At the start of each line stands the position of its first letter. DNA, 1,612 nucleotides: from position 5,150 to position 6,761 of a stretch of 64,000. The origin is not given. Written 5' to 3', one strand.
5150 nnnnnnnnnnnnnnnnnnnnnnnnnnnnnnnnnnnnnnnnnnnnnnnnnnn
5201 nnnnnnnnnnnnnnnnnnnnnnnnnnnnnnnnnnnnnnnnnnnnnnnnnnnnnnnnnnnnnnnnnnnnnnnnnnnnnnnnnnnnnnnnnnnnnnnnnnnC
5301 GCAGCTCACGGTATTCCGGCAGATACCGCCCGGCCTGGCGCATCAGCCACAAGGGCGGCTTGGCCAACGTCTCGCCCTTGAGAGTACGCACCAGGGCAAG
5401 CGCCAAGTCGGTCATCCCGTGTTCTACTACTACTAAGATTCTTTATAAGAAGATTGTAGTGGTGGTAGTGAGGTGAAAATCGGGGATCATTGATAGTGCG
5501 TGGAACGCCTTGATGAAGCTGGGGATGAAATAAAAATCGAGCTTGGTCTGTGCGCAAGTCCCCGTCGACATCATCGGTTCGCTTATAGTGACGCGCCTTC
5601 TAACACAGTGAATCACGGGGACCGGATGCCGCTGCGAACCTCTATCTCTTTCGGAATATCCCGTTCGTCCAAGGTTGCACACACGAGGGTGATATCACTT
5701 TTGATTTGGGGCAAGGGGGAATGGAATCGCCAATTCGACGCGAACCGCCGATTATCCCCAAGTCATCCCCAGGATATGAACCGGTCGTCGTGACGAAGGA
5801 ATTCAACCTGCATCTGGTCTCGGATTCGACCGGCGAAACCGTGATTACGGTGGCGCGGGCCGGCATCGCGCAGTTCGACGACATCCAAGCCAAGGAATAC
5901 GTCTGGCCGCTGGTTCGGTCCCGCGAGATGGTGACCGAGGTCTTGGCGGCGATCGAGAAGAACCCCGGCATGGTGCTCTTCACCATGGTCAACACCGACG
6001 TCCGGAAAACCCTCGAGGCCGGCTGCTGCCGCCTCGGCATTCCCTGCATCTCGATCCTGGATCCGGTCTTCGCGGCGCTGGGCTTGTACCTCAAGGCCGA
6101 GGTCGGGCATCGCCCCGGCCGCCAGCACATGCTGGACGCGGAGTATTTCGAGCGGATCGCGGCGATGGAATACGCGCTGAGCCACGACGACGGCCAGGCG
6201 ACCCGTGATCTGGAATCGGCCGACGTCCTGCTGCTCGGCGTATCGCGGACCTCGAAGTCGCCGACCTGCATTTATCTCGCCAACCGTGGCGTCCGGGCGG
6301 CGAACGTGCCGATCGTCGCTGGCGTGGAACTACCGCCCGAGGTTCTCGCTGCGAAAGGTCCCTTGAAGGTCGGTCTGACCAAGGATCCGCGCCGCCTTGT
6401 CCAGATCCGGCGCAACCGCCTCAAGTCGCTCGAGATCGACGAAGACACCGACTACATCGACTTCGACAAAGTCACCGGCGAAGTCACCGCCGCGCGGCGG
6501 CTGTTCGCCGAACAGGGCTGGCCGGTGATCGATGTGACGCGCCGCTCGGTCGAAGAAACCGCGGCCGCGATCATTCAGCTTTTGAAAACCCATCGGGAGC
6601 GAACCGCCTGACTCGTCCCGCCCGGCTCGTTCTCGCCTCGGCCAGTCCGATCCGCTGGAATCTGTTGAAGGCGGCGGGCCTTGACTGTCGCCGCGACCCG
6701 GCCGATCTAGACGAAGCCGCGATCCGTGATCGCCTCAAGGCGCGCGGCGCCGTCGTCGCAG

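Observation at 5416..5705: Candidate chromosomal origin of replication in the hemE / DUF299 gap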

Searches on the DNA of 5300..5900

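Call 45: search_rna_families(source=window, start=5300, end=5900, threshold=evalue, max_evalue=1)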
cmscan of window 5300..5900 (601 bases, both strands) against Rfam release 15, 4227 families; matches with E-value up to 1: 0.
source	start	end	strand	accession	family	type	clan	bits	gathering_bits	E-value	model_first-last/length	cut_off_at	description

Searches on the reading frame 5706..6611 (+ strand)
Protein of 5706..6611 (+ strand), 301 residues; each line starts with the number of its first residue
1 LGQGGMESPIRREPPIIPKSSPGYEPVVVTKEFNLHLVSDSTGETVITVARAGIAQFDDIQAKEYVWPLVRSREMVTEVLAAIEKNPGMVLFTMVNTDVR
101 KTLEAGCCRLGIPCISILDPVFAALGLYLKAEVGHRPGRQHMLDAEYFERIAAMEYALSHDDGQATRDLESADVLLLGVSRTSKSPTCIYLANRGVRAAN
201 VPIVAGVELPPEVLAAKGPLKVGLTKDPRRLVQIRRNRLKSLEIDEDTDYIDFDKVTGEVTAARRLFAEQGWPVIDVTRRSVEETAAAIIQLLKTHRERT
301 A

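Call 4: search_protein_families(library=pfam, proteins=[window:5706-6611:+])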
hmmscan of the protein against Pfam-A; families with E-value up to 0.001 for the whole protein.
window:5706-6611:+ (301 aa): 1 family
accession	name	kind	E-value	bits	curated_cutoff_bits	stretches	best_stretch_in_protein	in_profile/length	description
PF03618.20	Kinase-PPPase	-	1e-89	301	23.5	1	35-290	1-256/256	Kinase/pyrophosphorylase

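Call 14: find_homologous_proteins(query=window:5790-6611:+, max_evalue=1e-40)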
Query window:5790-6611:+ (273 aa): 7994 proteins with E <= 1e-40 among 8000 candidates; the best 120 are listed.
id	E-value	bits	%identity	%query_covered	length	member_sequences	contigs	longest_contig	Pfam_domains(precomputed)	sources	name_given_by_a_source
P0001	1.5e-174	596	100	100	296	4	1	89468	PF03618.21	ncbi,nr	ncbi:MAG: kinase/pyrophosphorylase [Rhodospirillales bacterium]|nr:kinase/pyrophosphorylase [Rhodosp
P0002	9.4e-157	538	90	100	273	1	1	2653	PF03618.21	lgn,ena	-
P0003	1.6e-114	400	66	99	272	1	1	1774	PF03618.21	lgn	-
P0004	2.6e-113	396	65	99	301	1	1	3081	PF03618.21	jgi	-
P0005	2.6e-113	396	65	99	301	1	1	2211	PF03618.21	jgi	jgi:regulator of PEP synthase PpsR (kinase-PPPase family)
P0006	2.6e-113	396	65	99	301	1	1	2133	PF03618.21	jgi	-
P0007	9.9e-113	394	66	99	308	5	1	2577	PF03618.21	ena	-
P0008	1.4e-112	393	65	98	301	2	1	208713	PF03618.21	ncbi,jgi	jgi:regulator of PEP synthase PpsR (kinase-PPPase family)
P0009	5.8e-111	388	65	99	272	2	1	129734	PF03618.21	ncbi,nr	ncbi:MAG: kinase/pyrophosphorylase [Rhodospirillales bacterium]|nr:kinase/pyrophosphorylase [Rhodosp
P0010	2.0e-110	386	64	98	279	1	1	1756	PF03618.21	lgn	-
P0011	3.5e-110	385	65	98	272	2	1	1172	PF03618.21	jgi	jgi:regulator of PEP synthase PpsR (kinase-PPPase family)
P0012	4.0e-110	385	65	99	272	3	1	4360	PF03618.21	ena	-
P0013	7.3e-110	384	63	99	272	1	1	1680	PF03618.21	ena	-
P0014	2.4e-109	383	63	99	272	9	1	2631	PF03618.21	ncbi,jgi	jgi:hypothetical protein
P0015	3.0e-109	382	63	98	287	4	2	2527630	PF03618.21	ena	-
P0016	3.0e-109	382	62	99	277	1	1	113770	PF03618.21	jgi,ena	-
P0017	3.1e-109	382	62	99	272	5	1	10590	PF03618.21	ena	-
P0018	5.9e-109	381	61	99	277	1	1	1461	PF03618.21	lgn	-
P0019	6.5e-109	381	62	99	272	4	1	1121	PF03618.21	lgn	-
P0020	6.7e-109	381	61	99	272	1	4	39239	PF03618.21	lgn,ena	-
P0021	7.0e-109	381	64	98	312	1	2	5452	PF03618.21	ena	-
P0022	7.1e-109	381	64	99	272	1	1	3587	PF03618.21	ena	-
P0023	9.4e-109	381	64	97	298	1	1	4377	PF03618.21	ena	-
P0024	1.9e-108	380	62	99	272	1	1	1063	PF03618.21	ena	-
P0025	2.0e-108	380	64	99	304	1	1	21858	PF03618.21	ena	-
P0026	2.1e-108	380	64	97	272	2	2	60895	PF03618.21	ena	-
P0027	2.3e-108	379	62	99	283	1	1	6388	PF03618.21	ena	-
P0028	2.5e-108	379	63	98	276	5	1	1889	PF03618.21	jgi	jgi:regulator of PEP synthase PpsR (kinase-PPPase family)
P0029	2.8e-108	379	62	99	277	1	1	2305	PF03618.21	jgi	jgi:[pyruvate, water dikinase]-phosphate phosphotransferase / [pyruvate, water dikinase] kinase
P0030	3.5e-108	379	63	97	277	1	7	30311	PF03618.21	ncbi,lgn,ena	-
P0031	4.1e-108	379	63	98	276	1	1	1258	PF03618.21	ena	-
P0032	7.4e-108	378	62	99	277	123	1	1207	PF03618.21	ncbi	-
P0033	1.4e-107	377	62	99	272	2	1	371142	PF03618.21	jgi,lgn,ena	-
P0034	3.4e-107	376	63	98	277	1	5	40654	PF03618.21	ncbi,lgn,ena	-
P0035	3.5e-107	376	62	99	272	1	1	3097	PF03618.21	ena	-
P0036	4.3e-107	375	62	99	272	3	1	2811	PF03618.21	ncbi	-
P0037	4.4e-107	375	60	99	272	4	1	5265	PF03618.21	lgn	-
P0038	8.2e-107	374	62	99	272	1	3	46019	PF03618.21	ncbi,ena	-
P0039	8.9e-107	374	62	99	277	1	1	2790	PF03618.21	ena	-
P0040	1.5e-106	374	64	99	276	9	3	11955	PF03618.21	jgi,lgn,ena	-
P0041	1.5e-106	373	61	100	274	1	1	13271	PF03618.21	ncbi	-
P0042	1.7e-106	373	62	99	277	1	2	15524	PF03618.21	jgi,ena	-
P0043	1.7e-106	373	63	98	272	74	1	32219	PF03618.21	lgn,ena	-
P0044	1.8e-106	373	62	98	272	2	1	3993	PF03618.21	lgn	-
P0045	1.9e-106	373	60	99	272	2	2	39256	PF03618.21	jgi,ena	-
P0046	2.0e-106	373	64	99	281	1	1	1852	PF03618.21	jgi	jgi:regulator of PEP synthase PpsR (kinase-PPPase family)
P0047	2.2e-106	373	64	99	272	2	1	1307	PF03618.21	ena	-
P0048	3.1e-106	373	62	99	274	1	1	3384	PF03618.21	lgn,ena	-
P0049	3.9e-106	372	61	99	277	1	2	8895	PF03618.21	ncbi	-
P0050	4.0e-106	372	61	99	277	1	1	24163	PF03618.21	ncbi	-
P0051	4.2e-106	372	63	99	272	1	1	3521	PF03618.21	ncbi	-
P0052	5.0e-106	372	61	99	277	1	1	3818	PF03618.21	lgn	-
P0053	7.3e-106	371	61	99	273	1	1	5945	PF03618.21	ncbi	-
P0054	7.3e-106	371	60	100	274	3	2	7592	PF03618.21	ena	-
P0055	7.4e-106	371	61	99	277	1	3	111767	PF03618.21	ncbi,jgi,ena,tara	jgi:hypothetical protein|tara:strand:+ start:6619 stop:7452 length:834 start_codon:yes stop_codon:ye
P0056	8.7e-106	371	64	96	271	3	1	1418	PF03618.21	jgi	jgi:[pyruvate, water dikinase]-phosphate phosphotransferase / [pyruvate, water dikinase] kinase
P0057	9.3e-106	371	62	97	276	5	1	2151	PF03618.21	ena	-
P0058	1.1e-105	371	62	99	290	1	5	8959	PF03618.21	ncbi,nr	ncbi:MAG: kinase/pyrophosphorylase [Rhodospirillales bacterium]|nr:kinase/pyrophosphorylase [Rhodosp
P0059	1.1e-105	371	61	99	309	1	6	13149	PF03618.21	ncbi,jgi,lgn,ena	-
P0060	1.3e-105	371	61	99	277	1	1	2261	PF03618.21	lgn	-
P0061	1.4e-105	370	60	98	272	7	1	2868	PF03618.21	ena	-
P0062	1.5e-105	370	60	100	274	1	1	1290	PF03618.21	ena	-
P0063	1.7e-105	370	64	99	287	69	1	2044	PF03618.21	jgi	jgi:regulator of PEP synthase PpsR (kinase-PPPase family)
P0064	1.8e-105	370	61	99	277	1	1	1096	PF03618.21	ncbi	-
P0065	1.9e-105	370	60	98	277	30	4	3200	PF03618.21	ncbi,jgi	jgi:regulator of PEP synthase PpsR (kinase-PPPase family)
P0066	2.0e-105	370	62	97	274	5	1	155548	PF03618.21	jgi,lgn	jgi:hypothetical protein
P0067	2.1e-105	370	60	98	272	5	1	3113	PF03618.21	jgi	jgi:[pyruvate, water dikinase]-phosphate phosphotransferase / [pyruvate, water dikinase] kinase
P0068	2.1e-105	370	62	98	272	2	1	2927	PF03618.21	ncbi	-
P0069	2.2e-105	370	62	99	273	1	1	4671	PF03618.21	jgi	-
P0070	2.2e-105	370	63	98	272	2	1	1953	PF03618.21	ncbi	-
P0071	2.2e-105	370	61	99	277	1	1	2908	PF03618.21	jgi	jgi:[pyruvate, water dikinase]-phosphate phosphotransferase / [pyruvate, water dikinase] kinase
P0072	2.3e-105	370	60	99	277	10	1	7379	PF03618.21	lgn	-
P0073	2.7e-105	369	62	99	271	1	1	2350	PF03618.21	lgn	-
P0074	3.0e-105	369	61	98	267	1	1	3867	PF03618.21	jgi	jgi:hypothetical protein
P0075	3.7e-105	369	59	99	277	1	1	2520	PF03618.21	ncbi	-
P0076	3.8e-105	369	60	100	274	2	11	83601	PF03618.21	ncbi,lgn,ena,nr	ncbi:MAG: kinase/pyrophosphorylase [Rhodospirillaceae bacterium]|nr:kinase/pyrophosphorylase [Rhodos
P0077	3.9e-105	369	60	100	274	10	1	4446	PF03618.21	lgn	-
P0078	3.9e-105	369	60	100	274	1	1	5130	PF03618.21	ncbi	-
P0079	4.4e-105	369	61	99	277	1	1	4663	PF03618.21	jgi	jgi:regulator of PEP synthase PpsR (kinase-PPPase family)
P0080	4.8e-105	369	61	97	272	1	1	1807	PF03618.21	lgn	-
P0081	5.6e-105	368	59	99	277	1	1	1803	PF03618.21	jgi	-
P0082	5.6e-105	368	59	99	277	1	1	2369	PF03618.21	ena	-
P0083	5.9e-105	368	60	98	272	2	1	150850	PF03618.21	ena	-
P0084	6.3e-105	368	61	99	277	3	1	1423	PF03618.21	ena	-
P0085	6.3e-105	368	62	99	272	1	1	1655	PF03618.21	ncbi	-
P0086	6.4e-105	368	61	99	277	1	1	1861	PF03618.21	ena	-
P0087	6.7e-105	368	61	99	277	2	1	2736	PF03618.21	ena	-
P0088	7.6e-105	368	63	99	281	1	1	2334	PF03618.21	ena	-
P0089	8.9e-105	368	60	99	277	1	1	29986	PF03618.21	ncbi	-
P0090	1.0e-104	367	62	97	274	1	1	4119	PF03618.21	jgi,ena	-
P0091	1.2e-104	367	60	99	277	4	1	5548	PF03618.21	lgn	-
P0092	1.5e-104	367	59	99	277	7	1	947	PF03618.21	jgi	jgi:regulator of PEP synthase PpsR (kinase-PPPase family)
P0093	1.7e-104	367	60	98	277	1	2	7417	PF03618.21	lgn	-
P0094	1.7e-104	367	61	99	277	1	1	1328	PF03618.21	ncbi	-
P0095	1.8e-104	367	62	98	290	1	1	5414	PF03618.21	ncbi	-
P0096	1.9e-104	367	61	100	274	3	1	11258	PF03618.21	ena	-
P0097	2.1e-104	367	74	79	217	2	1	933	PF03618.21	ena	-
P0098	2.1e-104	366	60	99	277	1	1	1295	PF03618.21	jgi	-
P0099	2.7e-104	366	63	99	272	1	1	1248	PF03618.21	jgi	jgi:hypothetical protein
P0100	4.2e-104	366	59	99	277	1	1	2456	PF03618.21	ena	-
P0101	4.4e-104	365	61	100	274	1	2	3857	PF03618.21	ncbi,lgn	-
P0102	4.4e-104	365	61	99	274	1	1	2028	PF03618.21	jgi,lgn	-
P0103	5.3e-104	365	64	99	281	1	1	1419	PF03618.21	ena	-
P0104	5.6e-104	365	60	99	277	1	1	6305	PF03618.21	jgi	jgi:regulator of PEP synthase PpsR (kinase-PPPase family)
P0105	5.8e-104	365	60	100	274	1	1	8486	PF03618.21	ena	-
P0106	6.7e-104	365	61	99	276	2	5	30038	PF03618.21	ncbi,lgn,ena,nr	ncbi:MAG: phosphoenolpyruvate synthase regulatory protein [Rhodospirillales bacterium CG15_BIG_FIL_P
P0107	7.0e-104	365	61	98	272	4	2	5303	PF03618.21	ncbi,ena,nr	ncbi:MAG TPA: kinase/pyrophosphorylase [Rhodospirillales bacterium]|nr:kinase/pyrophosphorylase [Rho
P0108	7.1e-104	365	61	98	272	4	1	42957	PF03618.21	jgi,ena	jgi:[pyruvate, water dikinase]-phosphate phosphotransferase / [pyruvate, water dikinase] kinase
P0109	8.0e-104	365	64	99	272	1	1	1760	PF03618.21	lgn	-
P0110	8.4e-104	365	60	98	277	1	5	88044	PF03618.21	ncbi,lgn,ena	-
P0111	8.5e-104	365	61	99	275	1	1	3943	PF03618.21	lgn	-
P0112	1.3e-103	364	61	99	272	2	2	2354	PF03618.21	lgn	-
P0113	1.3e-103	364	59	99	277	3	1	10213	PF03618.21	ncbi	-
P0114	1.3e-103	364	62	97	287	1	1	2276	PF03618.21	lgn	-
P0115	1.3e-103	364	61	97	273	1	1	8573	PF03618.21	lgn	-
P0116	1.6e-103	364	60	99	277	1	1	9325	PF03618.21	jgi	jgi:hypothetical protein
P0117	1.6e-103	364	61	99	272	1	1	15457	PF03618.21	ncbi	-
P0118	1.6e-103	364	60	100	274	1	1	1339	PF03618.21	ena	-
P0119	1.8e-103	363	60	100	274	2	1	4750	PF03618.21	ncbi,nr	ncbi:MAG: kinase/pyrophosphorylase [Rhodospirillaceae bacterium]|nr:kinase/pyrophosphorylase [Rhodos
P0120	1.8e-103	363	61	98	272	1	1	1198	PF03618.21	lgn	-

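Call 15: find_encoding_contigs(protein=P0001, flank=10000, max_places=4)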
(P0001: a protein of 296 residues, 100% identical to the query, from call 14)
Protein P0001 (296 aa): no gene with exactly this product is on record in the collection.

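Call 16: find_encoding_contigs(protein=P0002, flank=10000, max_places=4)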
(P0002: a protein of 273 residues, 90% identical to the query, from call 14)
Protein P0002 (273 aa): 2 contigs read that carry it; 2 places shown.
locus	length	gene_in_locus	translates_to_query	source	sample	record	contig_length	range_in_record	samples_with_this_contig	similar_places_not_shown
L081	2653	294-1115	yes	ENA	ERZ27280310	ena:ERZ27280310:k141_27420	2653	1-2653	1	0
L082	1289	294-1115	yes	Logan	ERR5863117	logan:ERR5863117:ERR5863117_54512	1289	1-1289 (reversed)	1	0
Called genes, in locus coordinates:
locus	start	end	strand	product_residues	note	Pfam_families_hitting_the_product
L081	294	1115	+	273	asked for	PF03618:Kinase-PPPase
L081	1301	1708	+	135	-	PF02545:Maf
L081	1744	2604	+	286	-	PF08501:Shikimate_dh_N, PF01488:Shikimate_DH (weak)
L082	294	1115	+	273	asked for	PF03618:Kinase-PPPase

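Call 27: find_encoding_contigs(protein=P0009, flank=10000, max_places=2)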
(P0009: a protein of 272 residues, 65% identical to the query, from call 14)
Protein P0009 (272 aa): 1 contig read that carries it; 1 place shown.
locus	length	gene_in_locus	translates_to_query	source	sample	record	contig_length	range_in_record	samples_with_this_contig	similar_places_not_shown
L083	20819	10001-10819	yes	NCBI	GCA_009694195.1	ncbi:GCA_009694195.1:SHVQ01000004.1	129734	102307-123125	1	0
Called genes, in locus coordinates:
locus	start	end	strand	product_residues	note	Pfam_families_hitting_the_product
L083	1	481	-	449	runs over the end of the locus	PF10396:TrmE_N, PF12631:MnmE_helical, PF02421:FeoB_N, PF03193:RsgA_GTPase (faint), PF00350:Dynamin_N (weak), PF01926:MMR_HSR1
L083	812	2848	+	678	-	PF03190:Thioredox_DsbH, PF13899:Thioredoxin_7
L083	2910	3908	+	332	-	PF08240:ADH_N, PF00107:ADH_zinc_N, PF13602:ADH_zinc_N_2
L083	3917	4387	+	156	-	PF02870:Methyltransf_1N, PF01035:DNA_binding_1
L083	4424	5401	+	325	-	PF08240:ADH_N, PF00107:ADH_zinc_N, PF13602:ADH_zinc_N_2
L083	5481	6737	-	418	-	PF07498:Rho_N, PF07497:Rho_RNA_bind, PF00006:ATP-synt_ab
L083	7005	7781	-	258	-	PF03653:UPF0093, PF05425:CopD (weak)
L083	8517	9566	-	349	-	PF01208:URO-D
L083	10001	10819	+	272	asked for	PF03618:Kinase-PPPase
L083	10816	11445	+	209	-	PF02545:Maf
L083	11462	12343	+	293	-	PF08501:Shikimate_dh_N, PF01488:Shikimate_DH (weak)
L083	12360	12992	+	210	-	PF01121:CoaE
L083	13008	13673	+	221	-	PF00929:RNase_T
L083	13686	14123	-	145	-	PF02556:SecB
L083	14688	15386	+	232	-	PF04280:Tim44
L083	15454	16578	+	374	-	PF03562:MltA, PF06725:3D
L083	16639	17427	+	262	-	PF02754:CCG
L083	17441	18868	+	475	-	PF02589:LUD_dom, PF13187:Fer4_9 (faint), PF00037:Fer4 (faint), PF12797:Fer4_2 (faint), PF13183:Fer4_8, PF12838:Fer4_7 (weak), PF13534:Fer4_17 (weak), PF11870:LutB_C, +2 more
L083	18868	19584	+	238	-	PF02589:LUD_dom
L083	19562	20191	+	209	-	PF01713:Smr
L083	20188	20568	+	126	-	PF13560:HTH_31, PF01381:HTH_3 (weak), PF12844:HTH_19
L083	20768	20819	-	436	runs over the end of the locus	PF13191:AAA_16 (faint), PF00004:AAA (weak), PF07728:AAA_5 (faint), PF13401:AAA_22 (faint), PF07724:AAA_2, PF00004:AAA (weak)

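Call 28: find_encoding_contigs(protein=P0008, flank=10000, max_places=2)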
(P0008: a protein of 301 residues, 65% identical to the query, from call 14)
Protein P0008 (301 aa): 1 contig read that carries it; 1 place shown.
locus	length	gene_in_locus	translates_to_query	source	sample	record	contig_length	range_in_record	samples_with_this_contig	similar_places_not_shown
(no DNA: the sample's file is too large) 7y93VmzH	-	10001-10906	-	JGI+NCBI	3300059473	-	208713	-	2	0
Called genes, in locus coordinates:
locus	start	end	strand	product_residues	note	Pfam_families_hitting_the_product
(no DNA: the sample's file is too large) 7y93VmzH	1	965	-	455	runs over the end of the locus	PF10396:TrmE_N, PF12631:MnmE_helical, PF00350:Dynamin_N (weak), PF01926:MMR_HSR1, PF02421:FeoB_N (weak)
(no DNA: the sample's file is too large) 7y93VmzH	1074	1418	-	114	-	-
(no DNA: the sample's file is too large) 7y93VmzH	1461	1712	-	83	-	PF20099:DUF6489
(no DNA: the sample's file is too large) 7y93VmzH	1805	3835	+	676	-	PF03190:Thioredox_DsbH, PF13899:Thioredoxin_7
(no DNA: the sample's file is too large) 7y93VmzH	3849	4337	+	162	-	PF01035:DNA_binding_1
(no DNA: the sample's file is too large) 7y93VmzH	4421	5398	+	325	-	PF08240:ADH_N, PF00107:ADH_zinc_N, PF13602:ADH_zinc_N_2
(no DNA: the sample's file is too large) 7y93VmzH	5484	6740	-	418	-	PF07498:Rho_N, PF07497:Rho_RNA_bind, PF00006:ATP-synt_ab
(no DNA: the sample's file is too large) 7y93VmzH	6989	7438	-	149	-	PF03653:UPF0093, PF05425:CopD (weak)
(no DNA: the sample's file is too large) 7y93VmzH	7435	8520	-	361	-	PF00762:Ferrochelatase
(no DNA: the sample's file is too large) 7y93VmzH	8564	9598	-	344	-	PF01208:URO-D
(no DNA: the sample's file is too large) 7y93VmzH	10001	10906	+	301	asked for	PF03618:Kinase-PPPase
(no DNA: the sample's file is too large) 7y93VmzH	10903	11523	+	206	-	PF02545:Maf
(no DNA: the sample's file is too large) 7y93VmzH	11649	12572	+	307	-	PF08501:Shikimate_dh_N, PF01488:Shikimate_DH, PF18317:SDH_C (weak)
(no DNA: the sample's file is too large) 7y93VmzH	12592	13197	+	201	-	PF01121:CoaE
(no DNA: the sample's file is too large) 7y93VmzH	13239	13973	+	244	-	PF00929:RNase_T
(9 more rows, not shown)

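Call 29: find_encoding_contigs(protein=P0015, flank=10000, max_places=2)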
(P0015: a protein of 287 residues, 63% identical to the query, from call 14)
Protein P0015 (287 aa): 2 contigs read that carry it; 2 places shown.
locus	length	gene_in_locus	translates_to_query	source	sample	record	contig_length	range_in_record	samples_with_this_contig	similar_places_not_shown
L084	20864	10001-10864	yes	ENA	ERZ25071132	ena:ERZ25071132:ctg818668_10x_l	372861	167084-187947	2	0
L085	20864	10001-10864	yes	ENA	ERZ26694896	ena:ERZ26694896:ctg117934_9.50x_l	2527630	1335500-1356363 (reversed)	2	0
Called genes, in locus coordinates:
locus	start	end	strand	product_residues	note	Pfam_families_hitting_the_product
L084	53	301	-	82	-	PF20099:DUF6489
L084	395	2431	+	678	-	PF03190:Thioredox_DsbH, PF13899:Thioredoxin_7 (weak)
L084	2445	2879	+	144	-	PF02870:Methyltransf_1N, PF01035:DNA_binding_1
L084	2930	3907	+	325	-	PF08240:ADH_N, PF00107:ADH_zinc_N, PF13602:ADH_zinc_N_2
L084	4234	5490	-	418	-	PF07498:Rho_N, PF07497:Rho_RNA_bind, PF00006:ATP-synt_ab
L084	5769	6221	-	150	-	PF05425:CopD (faint), PF03653:UPF0093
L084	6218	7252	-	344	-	PF00762:Ferrochelatase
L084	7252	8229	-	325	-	PF01208:URO-D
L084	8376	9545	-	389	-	PF14294:DUF4372, PF01609:DDE_Tnp_1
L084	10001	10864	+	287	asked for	PF03618:Kinase-PPPase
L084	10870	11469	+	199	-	PF02545:Maf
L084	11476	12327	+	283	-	PF08501:Shikimate_dh_N, PF01488:Shikimate_DH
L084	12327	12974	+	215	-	PF01121:CoaE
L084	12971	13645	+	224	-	PF00929:RNase_T, PF16473:Rv2179c-like (faint)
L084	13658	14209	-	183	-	PF02556:SecB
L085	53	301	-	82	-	PF20099:DUF6489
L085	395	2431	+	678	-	PF03190:Thioredox_DsbH, PF13899:Thioredoxin_7 (weak)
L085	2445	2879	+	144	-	PF02870:Methyltransf_1N, PF01035:DNA_binding_1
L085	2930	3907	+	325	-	PF08240:ADH_N, PF00107:ADH_zinc_N, PF13602:ADH_zinc_N_2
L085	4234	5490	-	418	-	PF07498:Rho_N, PF07497:Rho_RNA_bind, PF00006:ATP-synt_ab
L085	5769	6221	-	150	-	PF05425:CopD (faint), PF03653:UPF0093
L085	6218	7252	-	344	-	PF00762:Ferrochelatase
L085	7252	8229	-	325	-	PF01208:URO-D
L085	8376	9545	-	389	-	PF14294:DUF4372, PF01609:DDE_Tnp_1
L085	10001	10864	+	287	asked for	PF03618:Kinase-PPPase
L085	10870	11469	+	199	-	PF02545:Maf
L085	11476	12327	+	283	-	PF08501:Shikimate_dh_N, PF01488:Shikimate_DH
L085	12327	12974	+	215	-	PF01121:CoaE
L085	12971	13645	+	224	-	PF00929:RNase_T, PF16473:Rv2179c-like (faint)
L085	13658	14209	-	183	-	PF02556:SecB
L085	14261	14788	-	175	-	PF04186:FxsA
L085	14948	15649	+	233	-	PF04280:Tim44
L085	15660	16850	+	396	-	PF03562:MltA, PF06725:3D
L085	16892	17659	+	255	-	PF02754:CCG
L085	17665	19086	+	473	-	PF02589:LUD_dom, PF13187:Fer4_9 (faint), PF00037:Fer4 (faint), PF12797:Fer4_2 (faint), PF13183:Fer4_8, PF12838:Fer4_7 (weak), PF13534:Fer4_17 (weak), PF11870:LutB_C, +1 more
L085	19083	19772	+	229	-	PF02589:LUD_dom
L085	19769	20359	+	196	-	PF01713:Smr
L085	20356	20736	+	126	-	PF13560:HTH_31, PF01381:HTH_3, PF12844:HTH_19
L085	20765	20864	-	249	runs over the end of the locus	PF06764:DUF1223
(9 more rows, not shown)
